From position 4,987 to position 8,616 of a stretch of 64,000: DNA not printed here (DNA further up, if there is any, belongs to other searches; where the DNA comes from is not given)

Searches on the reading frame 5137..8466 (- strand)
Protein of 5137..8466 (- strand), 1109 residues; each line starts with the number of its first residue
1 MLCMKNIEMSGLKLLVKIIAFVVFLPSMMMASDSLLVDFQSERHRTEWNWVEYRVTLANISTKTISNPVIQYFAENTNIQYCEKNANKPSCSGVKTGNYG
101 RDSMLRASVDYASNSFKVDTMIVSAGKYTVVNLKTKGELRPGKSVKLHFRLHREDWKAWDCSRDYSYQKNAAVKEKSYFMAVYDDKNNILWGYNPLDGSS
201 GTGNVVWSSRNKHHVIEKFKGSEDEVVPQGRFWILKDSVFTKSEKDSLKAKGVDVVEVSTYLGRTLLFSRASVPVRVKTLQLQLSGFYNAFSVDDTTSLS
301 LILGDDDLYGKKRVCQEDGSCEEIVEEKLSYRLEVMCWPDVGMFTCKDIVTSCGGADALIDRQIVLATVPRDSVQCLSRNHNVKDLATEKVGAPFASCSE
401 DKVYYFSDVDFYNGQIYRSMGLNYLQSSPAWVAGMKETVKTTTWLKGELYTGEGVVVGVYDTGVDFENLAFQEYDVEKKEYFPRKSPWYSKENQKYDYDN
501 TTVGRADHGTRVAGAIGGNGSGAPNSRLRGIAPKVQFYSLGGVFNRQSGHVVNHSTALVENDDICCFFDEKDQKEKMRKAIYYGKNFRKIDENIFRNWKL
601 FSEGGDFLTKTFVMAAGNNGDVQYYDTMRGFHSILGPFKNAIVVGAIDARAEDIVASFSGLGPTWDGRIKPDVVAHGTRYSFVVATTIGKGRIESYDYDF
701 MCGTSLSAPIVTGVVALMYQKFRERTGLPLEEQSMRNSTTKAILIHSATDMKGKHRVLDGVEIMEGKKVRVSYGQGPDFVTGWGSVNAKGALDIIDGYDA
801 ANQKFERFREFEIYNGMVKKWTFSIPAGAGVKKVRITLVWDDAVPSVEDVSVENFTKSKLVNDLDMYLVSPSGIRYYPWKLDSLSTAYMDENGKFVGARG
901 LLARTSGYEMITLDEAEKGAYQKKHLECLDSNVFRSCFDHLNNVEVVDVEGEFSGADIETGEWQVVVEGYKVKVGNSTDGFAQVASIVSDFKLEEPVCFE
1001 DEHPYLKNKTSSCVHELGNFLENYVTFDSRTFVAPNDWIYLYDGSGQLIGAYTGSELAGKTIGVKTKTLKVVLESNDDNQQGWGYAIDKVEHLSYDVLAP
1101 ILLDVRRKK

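Call 94: search_protein_families(library=padloc, proteins=[window:5137-8466:-], max_evalue=0.001)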
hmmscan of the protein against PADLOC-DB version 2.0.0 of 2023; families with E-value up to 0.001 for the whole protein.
window:5137-8466:- (1109 aa): 7 families
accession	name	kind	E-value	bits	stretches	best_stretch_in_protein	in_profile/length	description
PDLC03014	subtilase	-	5.7e-21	73.5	1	448-752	169-378/391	-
PDLC02197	IetS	-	3.4e-11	40.1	1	641-751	424-538/749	-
PDLC02200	IetS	-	1.7e-06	24.5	1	656-763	467-565/780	-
PDLC02202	IetS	-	3.5e-06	23.5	1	611-757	430-565/780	-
PDLC02201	IetS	-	7.4e-06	22.5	1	643-749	417-525/781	-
PDLC02199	IetS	-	3.5e-05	20.2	1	641-748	498-600/826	-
PDLC04233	IetS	-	0.00026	17.2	0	695-763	595-666/855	-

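Call 95: search_protein_families(library=pfam, proteins=[window:5137-8466:-], max_evalue=0.1)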
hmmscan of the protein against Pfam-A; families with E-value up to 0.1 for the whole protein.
window:5137-8466:- (1109 aa): 3 families
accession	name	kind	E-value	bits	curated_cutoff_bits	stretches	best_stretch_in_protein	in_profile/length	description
PF00082.27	Peptidase_S8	-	1.4e-36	126.8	21.8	1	452-757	1-274/288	Subtilase family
PF14310.12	Fn3-like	-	0.0033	18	25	0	136-162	26-52/71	Fibronectin type III-like domain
PF14231.11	GXWXG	-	0.027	14.9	25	0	937-963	2-28/59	GXWXG protein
